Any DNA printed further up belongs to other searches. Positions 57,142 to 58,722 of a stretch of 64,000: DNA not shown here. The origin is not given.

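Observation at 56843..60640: Enoate reductase-like OYE + two-subunit aconitase X operon: candidate CoA-independent dehydration-reduction pathway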

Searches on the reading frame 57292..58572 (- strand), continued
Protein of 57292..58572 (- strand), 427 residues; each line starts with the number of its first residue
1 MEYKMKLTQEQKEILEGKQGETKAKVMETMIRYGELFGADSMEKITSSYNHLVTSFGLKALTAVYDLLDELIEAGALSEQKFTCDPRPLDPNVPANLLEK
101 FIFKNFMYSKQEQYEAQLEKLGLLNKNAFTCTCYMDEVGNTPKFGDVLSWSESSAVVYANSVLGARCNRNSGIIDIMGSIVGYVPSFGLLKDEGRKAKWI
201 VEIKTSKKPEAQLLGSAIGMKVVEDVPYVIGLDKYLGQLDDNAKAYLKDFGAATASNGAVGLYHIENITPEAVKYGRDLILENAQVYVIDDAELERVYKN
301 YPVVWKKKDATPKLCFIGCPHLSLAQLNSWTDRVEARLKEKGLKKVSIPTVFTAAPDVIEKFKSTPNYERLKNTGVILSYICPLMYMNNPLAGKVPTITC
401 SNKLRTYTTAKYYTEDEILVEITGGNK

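Call 57: fold_search(model_id=the predicted structure, library=pdb)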
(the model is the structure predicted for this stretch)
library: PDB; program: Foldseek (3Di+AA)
matches with E <= 10: 500; with E <= 0.001: 20
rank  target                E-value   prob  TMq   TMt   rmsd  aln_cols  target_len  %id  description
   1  7cnr_A                5.2e-32  1.00  0.80  0.88   2.9       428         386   29  Crystal structure of Thermococcus kodakaraensis aconitase X (apo-form) (released 2021-06-16)
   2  7d2r                  2.2e-26  1.00  0.81  0.63   3.3       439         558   21  Crystal structure of Agrobacterium tumefaciens aconitase X mutant - S449C/C510V (released 2021-06-16)
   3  7cnq_A                4.7e-26  1.00  0.81  0.63   3.1       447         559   21  Crystal structure of Agrobacterium tumefaciens aconitase X (holo-form) (released 2021-06-16)
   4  7cnp_A                5.0e-26  1.00  0.82  0.63   3.4       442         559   21  Crystal structure of Agrobacterium tumefaciens aconitase X (apo-form) (released 2021-06-16)
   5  7cnp_B                1.8e-25  1.00  0.81  0.63   3.1       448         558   21  Crystal structure of Agrobacterium tumefaciens aconitase X (apo-form) (released 2021-06-16)
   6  4kp1                  1.1e-09  1.00  0.50  0.50   7.7       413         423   15  Crystal structure of IPM isomerase large subunit from methanococcus jannaschii (MJ0499) (released 2014-04-23)
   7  5acn                  6.2e-09  1.00  0.56  0.34   6.3       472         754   13  STRUCTURE OF ACTIVATED ACONITASE. FORMATION OF THE (4FE-4S) CLUSTER IN THE CRYSTAL (released 1990-07-15)
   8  1c96                  2.0e-08  1.00  0.55  0.34   6.5       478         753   11  S642A:CITRATE COMPLEX OF ACONITASE (released 1999-08-12)
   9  1b0m                  2.9e-08  1.00  0.56  0.34   6.4       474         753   11  ACONITASE R644Q:FLUOROCITRATE COMPLEX (released 1998-11-18)
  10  4kp2_A                3.1e-08  1.00  0.54  0.55  12.0       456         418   12  Crystal structure of homoaconitase large subunit from methanococcus jannaschii (MJ1003) (released 2014-04-23)
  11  1b0j                  8.3e-08  1.00  0.54  0.33   6.8       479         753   12  CRYSTAL STRUCTURE OF ACONITASE WITH ISOCITRATE (released 1998-11-18)
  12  1aco                  9.3e-08  1.00  0.56  0.35   6.3       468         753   11  CRYSTAL STRUCTURE OF ACONITASE WITH TRANSACONITATE BOUND (released 1993-10-31)
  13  1nis                  9.3e-08  1.00  0.55  0.34   6.5       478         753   12  CRYSTAL STRUCTURE OF ACONITASE WITH TRANS-ACONITATE AND NITROCITRATE BOUND (released 1993-10-31)
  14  4nqy_A                1.1e-07  1.00  0.50  0.52   6.9       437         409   13  The reduced form of MJ0499 (released 2014-05-21)
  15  7acn                  1.4e-07  1.00  0.53  0.33   6.8       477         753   12  CRYSTAL STRUCTURES OF ACONITASE WITH ISOCITRATE AND NITROISOCITRATE BOUND (released 1993-10-31)
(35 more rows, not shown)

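Call 69: search_dna_similar(query=window:57292-58572:-, collection=plasmids, mode=protein, max_rows=25)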
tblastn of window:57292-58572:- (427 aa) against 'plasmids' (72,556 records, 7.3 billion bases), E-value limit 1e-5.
Records with a match: 164; places in all: 166; records where one place covers at least 80% of the query: 82.
Best place of each record, by identity: <60% 164.
By first word of the organism name: Sinorhizobium 65; Rhizobium 25; Sulfitobacter 14; Paracoccus 13; Ensifer 9; Burkholderia 8; Caballeronia 4; Cupriavidus 3; Rhodococcus 2; Gemmobacter 2; and 17 more.
By predicted mobility (MOB-suite, as given by PLSDB): non-mobilizable 87; mobilizable 62; conjugative 15.
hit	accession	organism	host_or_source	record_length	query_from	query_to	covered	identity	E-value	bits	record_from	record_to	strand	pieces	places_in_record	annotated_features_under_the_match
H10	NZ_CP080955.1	Rhodococcus opacus PD630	cell culture,environmental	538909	5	422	98%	49.3%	1e-132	428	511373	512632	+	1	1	aconitase X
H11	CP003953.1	Rhodococcus opacus PD630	-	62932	5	422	98%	49.3%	3e-132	426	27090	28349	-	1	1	Uncharacterized protein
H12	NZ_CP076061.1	Cupriavidus sp. EM10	Pure-cultured cell,sewage water sludge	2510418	5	382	89%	27.6%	6e-17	91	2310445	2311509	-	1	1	none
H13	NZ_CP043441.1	Cupriavidus campinensis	cell culture,soil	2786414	5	382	89%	27.6%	6e-17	91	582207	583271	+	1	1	none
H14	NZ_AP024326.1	Caballeronia sp. NK8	-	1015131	4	382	89%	27.5%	8e-23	108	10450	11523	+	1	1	record has no annotation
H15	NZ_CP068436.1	Cupriavidus necator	heavy metal containmented soil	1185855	5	412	96%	24.8%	1e-20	102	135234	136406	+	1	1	none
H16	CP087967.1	Polaromonas sp. P1-6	cell culture,cave ground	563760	3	382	89%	26.3%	8e-19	97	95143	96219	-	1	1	aconitase X catalytic domain-containing protein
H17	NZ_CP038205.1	Paracoccus pantotrophus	single cell,soil associated with ...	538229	4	382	89%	26.3%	3e-21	103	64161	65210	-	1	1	aconitase X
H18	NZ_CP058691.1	Paracoccus pantotrophus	pure culture,sewage sludge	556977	4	382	89%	26.3%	3e-21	103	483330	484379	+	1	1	aconitase X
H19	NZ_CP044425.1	Paracoccus pantotrophus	cell culture,denitrifying, ...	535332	4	382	89%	26.3%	3e-21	103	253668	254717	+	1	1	aconitase X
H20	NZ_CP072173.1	Rhizobium sp. AB2/73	Phyla canescens,cell culture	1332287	5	382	89%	26.2%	3e-24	113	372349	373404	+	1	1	record has no annotation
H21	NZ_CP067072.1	Rhizobium sp. AB2/73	Phyla canescens,cell culture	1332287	5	382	89%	26.2%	3e-24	113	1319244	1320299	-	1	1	record has no annotation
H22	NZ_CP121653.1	Rhizobium sp. CB3171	Calliandra calothyrsus,cell culture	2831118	7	375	86%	26.7%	9e-21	102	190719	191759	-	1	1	record has no annotation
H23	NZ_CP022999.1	Rhizobium sp. 11515TR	Cell culture,agricultural soil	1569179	5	382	89%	26.0%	2e-23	110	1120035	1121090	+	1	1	none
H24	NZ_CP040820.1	Paroceanicella profunda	Cell culture,Deep seawater from Mariana ...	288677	5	331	77%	30.1%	5e-28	124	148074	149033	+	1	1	aconitase X catalytic domain-containing protein | FAD-dependent oxidoreductase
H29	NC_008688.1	Paracoccus denitrificans PD1222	-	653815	4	382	89%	25.9%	4e-21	103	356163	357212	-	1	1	aconitase X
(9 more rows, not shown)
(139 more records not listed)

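Call 72: get_annotated_region(hit=H10, flank=15000)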
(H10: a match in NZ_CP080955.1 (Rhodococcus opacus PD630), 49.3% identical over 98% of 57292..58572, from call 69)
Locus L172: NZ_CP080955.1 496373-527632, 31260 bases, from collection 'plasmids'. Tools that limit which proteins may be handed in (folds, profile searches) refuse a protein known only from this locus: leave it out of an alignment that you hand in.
description: Rhodococcus opacus PD630 plasmid pRoPD630_1
organism: Rhodococcus opacus PD630 (NCBI taxid 543736)
taxonomy: Bacteria; Actinomycetota; Actinomycetes; Mycobacteriales; Nocardiaceae; Rhodococcus; Rhodococcus opacus; Rhodococcus opacus PD630
host: -; source: cell culture,environmental; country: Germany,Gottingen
typing (MOB-suite, as given by PLSDB): non-mobilizable; replicon rep_cluster_313,rep_cluster_906
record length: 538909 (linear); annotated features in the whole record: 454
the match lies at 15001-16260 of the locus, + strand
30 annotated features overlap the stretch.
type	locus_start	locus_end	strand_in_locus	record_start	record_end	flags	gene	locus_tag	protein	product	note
CDS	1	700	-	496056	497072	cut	dmpG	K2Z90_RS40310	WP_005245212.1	4-hydroxy-2-oxovalerate aldolase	-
CDS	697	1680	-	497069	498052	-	-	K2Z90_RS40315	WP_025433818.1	acetaldehyde dehydrogenase (acetylating)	-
CDS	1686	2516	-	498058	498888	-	-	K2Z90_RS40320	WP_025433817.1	fumarylacetoacetate hydrolase family protein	-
CDS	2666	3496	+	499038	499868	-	-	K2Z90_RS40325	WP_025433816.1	IclR family transcriptional regulator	GO:0006355 - regulation of DNA-templated transcription [Evidence IEA]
CDS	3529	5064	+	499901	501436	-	-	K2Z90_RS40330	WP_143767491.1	FUSC family protein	-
CDS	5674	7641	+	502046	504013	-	-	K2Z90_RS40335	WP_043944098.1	FAD-dependent monooxygenase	-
CDS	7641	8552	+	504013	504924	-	-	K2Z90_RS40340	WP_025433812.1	alpha/beta hydrolase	-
CDS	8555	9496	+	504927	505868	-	-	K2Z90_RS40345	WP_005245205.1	3-carboxyethylcatechol 2,3-dioxygenase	GO:0006725 - cellular aromatic compound metabolic process [Evidence IEA]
CDS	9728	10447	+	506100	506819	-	-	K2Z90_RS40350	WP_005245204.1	GntR family transcriptional regulator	-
CDS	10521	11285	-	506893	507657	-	-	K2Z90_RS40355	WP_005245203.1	SDR family oxidoreductase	-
CDS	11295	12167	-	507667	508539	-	-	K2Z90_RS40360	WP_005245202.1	alpha/beta hydrolase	-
CDS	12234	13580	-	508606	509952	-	-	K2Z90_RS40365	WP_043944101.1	MFS transporter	GO:0055085 - transmembrane transport [Evidence IEA]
CDS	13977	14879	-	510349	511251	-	-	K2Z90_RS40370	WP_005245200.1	LysR family transcriptional regulator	GO:0006355 - regulation of DNA-templated transcription [Evidence IEA]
CDS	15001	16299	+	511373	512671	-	-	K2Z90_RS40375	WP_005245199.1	aconitase X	-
CDS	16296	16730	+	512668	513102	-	-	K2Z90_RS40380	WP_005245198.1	DUF126 domain-containing protein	-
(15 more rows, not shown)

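Call 73: get_annotated_region(hit=H11, flank=12000)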
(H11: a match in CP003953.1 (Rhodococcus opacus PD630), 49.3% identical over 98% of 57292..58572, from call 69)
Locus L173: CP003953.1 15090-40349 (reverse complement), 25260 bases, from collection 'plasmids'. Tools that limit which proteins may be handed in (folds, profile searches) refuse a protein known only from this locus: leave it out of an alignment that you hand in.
description: Rhodococcus opacus PD630 plasmid 4, complete sequence
organism: Rhodococcus opacus PD630 (NCBI taxid 543736)
taxonomy: Bacteria; Actinomycetota; Actinomycetes; Mycobacteriales; Nocardiaceae; Rhodococcus; Rhodococcus opacus; Rhodococcus opacus PD630
host: -; source: -; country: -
typing (MOB-suite, as given by PLSDB): non-mobilizable
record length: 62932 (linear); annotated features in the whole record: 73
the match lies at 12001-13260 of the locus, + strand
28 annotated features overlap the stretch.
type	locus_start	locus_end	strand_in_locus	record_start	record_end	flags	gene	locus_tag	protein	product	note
CDS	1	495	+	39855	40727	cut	-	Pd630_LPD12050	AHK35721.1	putative HTH-type transcriptional regulator yagI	-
CDS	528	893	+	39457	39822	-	-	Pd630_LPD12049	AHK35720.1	hypothetical protein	-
CDS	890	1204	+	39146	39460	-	-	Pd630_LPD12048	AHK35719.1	hypothetical protein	-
CDS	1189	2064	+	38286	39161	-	-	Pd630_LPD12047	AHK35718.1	Uncharacterized protein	-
CDS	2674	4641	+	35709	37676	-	-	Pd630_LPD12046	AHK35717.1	2,4-dichlorophenol 6-monooxygenase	-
CDS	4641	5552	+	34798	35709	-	-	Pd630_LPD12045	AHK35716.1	4,5-9,10-diseco-3-hydroxy-5,9, 17-trioxoandrosta-1(10),2-diene-4-oate hydrolase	-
CDS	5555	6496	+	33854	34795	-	-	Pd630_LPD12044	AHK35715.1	2,3-dihydroxyphenylpropionate/2, 3-dihydroxicinnamic acid 1,2-dioxygenase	-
CDS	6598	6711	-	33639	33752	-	-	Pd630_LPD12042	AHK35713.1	hypothetical protein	-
CDS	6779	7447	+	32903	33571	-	-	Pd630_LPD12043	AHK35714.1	putative HTH-type transcriptional regulator ydhC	-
CDS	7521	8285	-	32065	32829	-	-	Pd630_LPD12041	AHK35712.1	Versicolorin reductase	-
CDS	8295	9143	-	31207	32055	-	-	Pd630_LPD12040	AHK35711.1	4,5-9,10-diseco-3-hydroxy-5,9, 17-trioxoandrosta-1(10),2-diene-4-oate hydrolase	-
CDS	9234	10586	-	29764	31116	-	-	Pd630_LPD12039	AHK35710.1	Shikimate transporter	-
CDS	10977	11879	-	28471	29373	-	-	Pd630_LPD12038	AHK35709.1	putative HTH-type transcriptional regulator yfeR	-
CDS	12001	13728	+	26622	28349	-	-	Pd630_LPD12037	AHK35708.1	Uncharacterized protein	-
CDS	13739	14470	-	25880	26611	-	-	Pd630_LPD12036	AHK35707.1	HTH-type transcriptional repressor CsiR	-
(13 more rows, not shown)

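Call 77: search_dna_similar(query=L172:16296-16727:+, collection=plasmids, mode=protein, max_rows=10)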
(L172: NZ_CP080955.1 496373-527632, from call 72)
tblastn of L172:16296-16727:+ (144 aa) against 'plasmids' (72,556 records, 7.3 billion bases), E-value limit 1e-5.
Records with a match: 3; places in all: 3; records where one place covers at least 80% of the query: 3.
Best place of each record, by identity: >=99% 2; <60% 1.
By first word of the organism name: Rhodococcus 2; Pseudorhodobacter 1.
By predicted mobility (MOB-suite, as given by PLSDB): non-mobilizable 2; mobilizable 1.
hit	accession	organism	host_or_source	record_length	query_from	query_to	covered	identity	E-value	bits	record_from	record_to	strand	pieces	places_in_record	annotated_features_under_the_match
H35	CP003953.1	Rhodococcus opacus PD630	-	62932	1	144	100%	100.0%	1e-90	293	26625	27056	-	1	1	Uncharacterized protein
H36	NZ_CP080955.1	Rhodococcus opacus PD630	cell culture,environmental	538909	1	144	100%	100.0%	1e-89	291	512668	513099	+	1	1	DUF126 domain-containing protein | aconitase X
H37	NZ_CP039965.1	Pseudorhodobacter turbinis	single bacterial isolate,Turban shell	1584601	4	142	97%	28.1%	2e-8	59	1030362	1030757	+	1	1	record has no annotation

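Call 82: list_cluster_members(proteins=[P0250, P0258, P0262, P0269, P0254, P0264, P0278, P0283, P0292, P0252])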
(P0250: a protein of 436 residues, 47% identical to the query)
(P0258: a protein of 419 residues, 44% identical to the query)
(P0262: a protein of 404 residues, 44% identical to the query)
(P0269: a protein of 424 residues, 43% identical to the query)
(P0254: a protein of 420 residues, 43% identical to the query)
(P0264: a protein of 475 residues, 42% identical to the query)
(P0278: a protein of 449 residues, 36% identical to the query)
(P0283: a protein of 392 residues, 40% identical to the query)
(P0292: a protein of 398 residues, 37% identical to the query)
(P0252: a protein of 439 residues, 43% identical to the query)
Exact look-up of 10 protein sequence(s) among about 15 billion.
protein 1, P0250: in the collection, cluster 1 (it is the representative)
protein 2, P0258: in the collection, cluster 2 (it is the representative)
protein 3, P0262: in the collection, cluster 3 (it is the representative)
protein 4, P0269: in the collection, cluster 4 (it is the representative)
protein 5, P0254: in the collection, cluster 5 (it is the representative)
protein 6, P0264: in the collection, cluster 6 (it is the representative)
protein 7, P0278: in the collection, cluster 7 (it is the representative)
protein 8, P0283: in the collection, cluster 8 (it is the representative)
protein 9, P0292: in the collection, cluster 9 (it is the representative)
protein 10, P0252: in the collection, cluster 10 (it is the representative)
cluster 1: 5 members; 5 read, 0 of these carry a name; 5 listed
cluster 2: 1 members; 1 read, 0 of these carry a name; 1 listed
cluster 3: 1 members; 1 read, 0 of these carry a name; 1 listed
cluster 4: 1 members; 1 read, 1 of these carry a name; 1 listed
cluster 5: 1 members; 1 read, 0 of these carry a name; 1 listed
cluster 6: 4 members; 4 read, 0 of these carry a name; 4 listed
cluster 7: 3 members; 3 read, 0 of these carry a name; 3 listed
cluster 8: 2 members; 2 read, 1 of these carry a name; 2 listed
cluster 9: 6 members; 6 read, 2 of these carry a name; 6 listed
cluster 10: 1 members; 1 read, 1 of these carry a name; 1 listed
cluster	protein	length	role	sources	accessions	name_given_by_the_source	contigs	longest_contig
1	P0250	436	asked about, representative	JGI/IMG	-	-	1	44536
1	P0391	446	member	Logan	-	-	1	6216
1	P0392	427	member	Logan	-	-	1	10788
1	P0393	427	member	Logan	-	-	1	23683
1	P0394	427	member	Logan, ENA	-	-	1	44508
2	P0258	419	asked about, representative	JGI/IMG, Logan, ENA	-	-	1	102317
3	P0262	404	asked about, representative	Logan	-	-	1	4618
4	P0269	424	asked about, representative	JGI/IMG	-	predicted aconitase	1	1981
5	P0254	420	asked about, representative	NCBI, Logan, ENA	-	-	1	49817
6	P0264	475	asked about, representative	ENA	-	-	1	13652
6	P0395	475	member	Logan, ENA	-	-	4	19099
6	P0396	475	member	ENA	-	-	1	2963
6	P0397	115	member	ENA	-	-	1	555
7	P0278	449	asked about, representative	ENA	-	-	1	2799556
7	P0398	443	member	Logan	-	-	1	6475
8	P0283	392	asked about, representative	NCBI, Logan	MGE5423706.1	MAG: aconitase X [Ignavibacteriales bacterium]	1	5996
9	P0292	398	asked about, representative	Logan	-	-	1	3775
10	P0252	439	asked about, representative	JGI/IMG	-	predicted aconitase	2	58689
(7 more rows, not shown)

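Call 83: find_homologous_proteins(query=L172:15001-16296:+)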
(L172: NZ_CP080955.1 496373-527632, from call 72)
Query L172:15001-16296:+ (432 aa): 8000 proteins with E <= 0.001 among 8000 candidates; the best 120 are listed. Only proteins of 237 to 756 residues were searched: fused or split forms outside these lengths cannot appear, so this answer is no evidence that the protein stands alone or is whole; lengths 'longer' or 'shorter' looks for them.
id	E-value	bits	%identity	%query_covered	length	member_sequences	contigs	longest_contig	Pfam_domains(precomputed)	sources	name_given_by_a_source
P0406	4.2e-276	933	97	100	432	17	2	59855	PF28406.1,PF04412.20,PF28403.1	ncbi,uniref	ncbi:aconitase X [Rhodococcus sp. NPDC127530]|uniref:aconitase X n=1 Tax=unclassified Rhodococcus (i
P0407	2.9e-208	710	75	100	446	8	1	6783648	PF28406.1,PF04412.20,PF28403.1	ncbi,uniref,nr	ncbi:aconitase X [Rhodococcus sp. ZPP]|uniref:aconitase X n=1 Tax=Rhodococcus sp. ZPP TaxID=2749906 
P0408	2.2e-205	700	75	100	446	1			PF28406.1,PF04412.20,PF28403.1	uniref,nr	uniref:Phosphomevalonate dehydratase large subunit-like domain-containing protein n=1 Tax=Rhodococcu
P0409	5.3e-195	666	76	93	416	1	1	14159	PF28406.1,PF04412.20,PF28403.1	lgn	-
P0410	1.3e-173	596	65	97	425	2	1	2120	PF04412.20,PF28403.1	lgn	-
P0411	2.1e-173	595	66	97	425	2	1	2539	PF28406.1,PF04412.20,PF28403.1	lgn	-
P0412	6.3e-160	551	62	97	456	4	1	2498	PF28406.1,PF04412.20,PF28403.1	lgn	-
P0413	9.3e-158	544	57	97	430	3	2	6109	PF28406.1,PF04412.20,PF28403.1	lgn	-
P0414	1.4e-156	540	61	95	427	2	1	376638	PF28406.1,PF04412.20,PF28403.1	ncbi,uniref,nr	ncbi:hypothetical protein GCM10007304_46170 [Rhodococcoides trifolii]|uniref:Phosphomevalonate dehyd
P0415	2.1e-155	536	57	97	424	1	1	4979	PF28406.1,PF04412.20,PF28403.1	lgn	-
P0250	4.3e-153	528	60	97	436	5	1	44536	PF28406.1,PF04412.20,PF28403.1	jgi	-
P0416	2.3e-151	522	55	97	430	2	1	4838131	PF28406.1,PF04412.20,PF28403.1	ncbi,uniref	ncbi:aconitase X [Bacillus sp. 1P02SD]|uniref:aconitase X n=1 Tax=Bacillus sp. 1P02SD TaxID=3132264 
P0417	2.8e-151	522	58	97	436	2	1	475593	PF28406.1,PF04412.20,PF28403.1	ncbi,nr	ncbi:DUF521 domain-containing protein [Rhodococcus sp. BP-316]|nr:DUF521 domain-containing protein [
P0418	2.6e-150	519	55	97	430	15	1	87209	PF28406.1,PF04412.20,PF28403.1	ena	-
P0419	2.2e-149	516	55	98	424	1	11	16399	PF28406.1,PF04412.20,PF28403.1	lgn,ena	-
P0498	1.4e-137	477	50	98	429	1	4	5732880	PF28406.1,PF04412.20,PF28403.1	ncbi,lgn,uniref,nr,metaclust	ncbi:hypothetical protein Ccar_03865 [Clostridium carboxidivorans P7]|uniref:Phosphomevalonate dehyd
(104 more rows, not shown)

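Call 84: find_encoding_contigs(protein=P0258, flank=10000, max_places=1)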
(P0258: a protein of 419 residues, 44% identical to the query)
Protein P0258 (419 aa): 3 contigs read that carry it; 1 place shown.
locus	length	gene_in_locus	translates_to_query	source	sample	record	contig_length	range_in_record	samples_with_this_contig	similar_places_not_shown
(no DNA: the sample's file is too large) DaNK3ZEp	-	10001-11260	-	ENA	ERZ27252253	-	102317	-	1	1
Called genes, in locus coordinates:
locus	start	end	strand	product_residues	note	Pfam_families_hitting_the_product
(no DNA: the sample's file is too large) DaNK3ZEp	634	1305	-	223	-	PF18884:TSP3_bac (weak)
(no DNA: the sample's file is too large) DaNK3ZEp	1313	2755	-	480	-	PF00884:Sulfatase, PF01663:Phosphodiest (faint), PF16347:SGSH_C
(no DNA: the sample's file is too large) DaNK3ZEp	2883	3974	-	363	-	PF00724:Oxidored_FMN, PF01207:Dus (weak)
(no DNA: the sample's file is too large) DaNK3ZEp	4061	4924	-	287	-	PF26549:Tricorn_N (faint), PF26550:Tricorn_2nd (faint), PF07676:PD40 (faint)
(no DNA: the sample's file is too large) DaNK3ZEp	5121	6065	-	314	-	PF02737:3HCDH_N, PF00725:3HCDH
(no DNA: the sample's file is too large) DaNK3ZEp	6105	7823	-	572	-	PF02730:AFOR_N, PF01314:AFOR_C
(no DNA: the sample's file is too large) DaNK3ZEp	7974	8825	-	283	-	PF06314:ADC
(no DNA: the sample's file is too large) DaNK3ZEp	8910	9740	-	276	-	PF00106:adh_short, PF08659:KR, PF13561:adh_short_C2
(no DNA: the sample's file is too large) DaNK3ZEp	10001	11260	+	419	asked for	PF04412:AcnX, PF28403:AcnX_2nd, PF28406:AcnX_3rd (weak)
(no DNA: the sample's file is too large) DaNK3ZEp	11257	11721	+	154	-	PF01989:AcnX_swivel_put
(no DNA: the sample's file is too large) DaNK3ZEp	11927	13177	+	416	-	PF00753:Lactamase_B, PF14863:Alkyl_sulf_dimr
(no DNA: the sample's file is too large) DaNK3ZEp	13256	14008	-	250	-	PF06314:ADC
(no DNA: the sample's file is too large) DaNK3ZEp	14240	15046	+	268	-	PF06314:ADC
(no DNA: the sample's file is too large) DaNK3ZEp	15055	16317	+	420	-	PF02737:3HCDH_N, PF00725:3HCDH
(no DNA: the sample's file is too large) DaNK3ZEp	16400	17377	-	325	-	PF08003:Methyltransf_9 (faint), PF13489:Methyltransf_23 (weak), PF08241:Methyltransf_11 (faint), PF08242:Methyltransf_12 (faint)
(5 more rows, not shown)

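Call 86: find_encoding_contigs(protein=P0416, flank=10000, max_places=1)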
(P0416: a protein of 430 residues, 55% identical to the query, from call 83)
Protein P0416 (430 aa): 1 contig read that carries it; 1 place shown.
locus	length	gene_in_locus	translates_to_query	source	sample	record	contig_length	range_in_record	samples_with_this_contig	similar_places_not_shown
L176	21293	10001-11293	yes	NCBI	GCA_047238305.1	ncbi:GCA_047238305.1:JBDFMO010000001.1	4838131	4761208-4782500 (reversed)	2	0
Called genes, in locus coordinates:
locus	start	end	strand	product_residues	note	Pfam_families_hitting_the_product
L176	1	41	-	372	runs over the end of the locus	PF01476:LysM, PF04225:LysM_OapA (faint), PF23473:LysM3_LYK4_5 (faint), PF23577:LysM_RLK (faint), PF01476:LysM, PF00877:NLPC_P60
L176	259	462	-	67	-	-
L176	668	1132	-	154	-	-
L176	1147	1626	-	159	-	PF14526:Cass2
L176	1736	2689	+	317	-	PF08220:HTH_DeoR (weak), PF08279:HTH_11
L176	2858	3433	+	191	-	PF00027:cNMP_binding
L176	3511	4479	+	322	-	PF08240:ADH_N, PF00107:ADH_zinc_N, PF13602:ADH_zinc_N_2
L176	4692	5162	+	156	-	PF07301:DUF1453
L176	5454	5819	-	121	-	-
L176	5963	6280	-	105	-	-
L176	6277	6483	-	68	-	PF12844:HTH_19, PF13560:HTH_31 (weak), PF01381:HTH_3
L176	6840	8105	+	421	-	PF00324:AA_permease, PF03845:Spore_permease, PF13520:AA_permease_2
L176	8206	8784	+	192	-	PF02805:Ada_Zn_binding, PF00165:HTH_AraC, PF12833:HTH_18, PF00165:HTH_AraC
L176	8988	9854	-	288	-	PF00126:HTH_1, PF03466:LysR_substrate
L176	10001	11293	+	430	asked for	PF04412:AcnX, PF28403:AcnX_2nd, PF28406:AcnX_3rd (weak)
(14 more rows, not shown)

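Call 87: find_encoding_contigs(protein=P0414, flank=10000, max_places=1)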
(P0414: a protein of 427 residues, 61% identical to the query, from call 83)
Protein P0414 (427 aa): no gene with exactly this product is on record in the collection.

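Call 88: find_encoding_contigs(protein=P0498, flank=10000, max_places=2)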
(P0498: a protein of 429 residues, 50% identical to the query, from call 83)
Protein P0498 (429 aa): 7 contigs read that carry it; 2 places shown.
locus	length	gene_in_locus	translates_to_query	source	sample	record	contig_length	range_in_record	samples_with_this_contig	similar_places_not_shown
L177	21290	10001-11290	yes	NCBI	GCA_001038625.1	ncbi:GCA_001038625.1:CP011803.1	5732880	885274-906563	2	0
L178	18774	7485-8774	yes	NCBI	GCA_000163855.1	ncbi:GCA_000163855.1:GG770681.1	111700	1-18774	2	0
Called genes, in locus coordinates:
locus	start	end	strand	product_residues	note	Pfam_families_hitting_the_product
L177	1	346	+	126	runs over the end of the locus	-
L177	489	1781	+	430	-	PF03313:SDH_alpha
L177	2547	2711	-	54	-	-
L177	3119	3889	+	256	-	PF08220:HTH_DeoR, PF08279:HTH_11 (weak), PF00455:DeoRC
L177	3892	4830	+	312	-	PF00294:PfkB, PF08543:Phos_pyr_kin (weak)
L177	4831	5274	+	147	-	PF00359:PTS_EIIA_2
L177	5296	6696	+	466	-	PF02302:PTS_IIB, PF25554:PTS_EIIB_BC_N, PF02378:PTS_EIIC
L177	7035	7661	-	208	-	PF00440:TetR_N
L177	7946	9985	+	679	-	PF00724:Oxidored_FMN, PF02737:3HCDH_N (faint), PF07992:Pyr_redox_2, PF12831:FAD_oxidored, PF13450:NAD_binding_8, PF13738:Pyr_redox_3, PF00070:Pyr_redox, PF01266:DAO (weak), +4 more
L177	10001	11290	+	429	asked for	PF04412:AcnX, PF28406:AcnX_3rd (faint), PF28403:AcnX_2nd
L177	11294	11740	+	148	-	PF01989:AcnX_swivel_put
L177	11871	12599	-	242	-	PF00149:Metallophos, PF12850:Metallophos_2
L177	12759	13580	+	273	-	PF14434:Imm6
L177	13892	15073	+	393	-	PF00990:GGDEF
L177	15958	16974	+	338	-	-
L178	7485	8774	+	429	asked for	PF04412:AcnX, PF28406:AcnX_3rd (faint), PF28403:AcnX_2nd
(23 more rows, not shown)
